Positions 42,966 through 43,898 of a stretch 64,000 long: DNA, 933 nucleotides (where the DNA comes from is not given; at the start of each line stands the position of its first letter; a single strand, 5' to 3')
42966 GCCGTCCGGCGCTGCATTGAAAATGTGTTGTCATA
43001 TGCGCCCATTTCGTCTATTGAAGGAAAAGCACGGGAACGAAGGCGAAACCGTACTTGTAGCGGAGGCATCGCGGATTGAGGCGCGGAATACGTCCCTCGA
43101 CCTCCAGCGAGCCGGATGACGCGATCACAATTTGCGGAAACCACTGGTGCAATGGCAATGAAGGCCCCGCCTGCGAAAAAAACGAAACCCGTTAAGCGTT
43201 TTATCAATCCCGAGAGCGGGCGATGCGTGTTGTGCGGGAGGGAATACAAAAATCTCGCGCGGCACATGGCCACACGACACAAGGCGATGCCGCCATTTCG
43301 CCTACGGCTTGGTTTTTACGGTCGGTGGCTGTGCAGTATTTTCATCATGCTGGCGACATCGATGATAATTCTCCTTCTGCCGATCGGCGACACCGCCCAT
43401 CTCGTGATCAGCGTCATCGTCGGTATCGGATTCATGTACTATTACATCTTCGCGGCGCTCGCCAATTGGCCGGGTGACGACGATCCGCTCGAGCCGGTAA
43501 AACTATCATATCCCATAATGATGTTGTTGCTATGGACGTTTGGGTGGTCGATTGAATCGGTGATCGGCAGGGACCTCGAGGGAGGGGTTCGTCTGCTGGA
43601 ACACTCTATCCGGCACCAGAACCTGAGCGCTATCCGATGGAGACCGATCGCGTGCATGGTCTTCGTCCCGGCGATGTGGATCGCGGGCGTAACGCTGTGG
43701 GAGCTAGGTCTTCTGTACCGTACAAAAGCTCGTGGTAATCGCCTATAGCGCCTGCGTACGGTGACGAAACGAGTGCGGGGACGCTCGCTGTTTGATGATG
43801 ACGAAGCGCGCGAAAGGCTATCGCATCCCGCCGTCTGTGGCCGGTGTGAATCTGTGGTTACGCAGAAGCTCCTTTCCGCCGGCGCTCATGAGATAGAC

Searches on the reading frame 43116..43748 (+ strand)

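Call 61: search_protein_families(library=pfam, proteins=[window:43116-43748:+], max_evalue=0.01)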
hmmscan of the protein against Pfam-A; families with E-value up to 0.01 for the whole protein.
window:43116-43748:+ (210 aa): 1 family
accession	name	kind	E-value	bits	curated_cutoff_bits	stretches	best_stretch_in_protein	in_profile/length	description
PF05443.17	ROS_MUCR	-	0.00019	21.9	25.4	1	17-57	47-87/123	ROS/MUCR transcriptional regulator protein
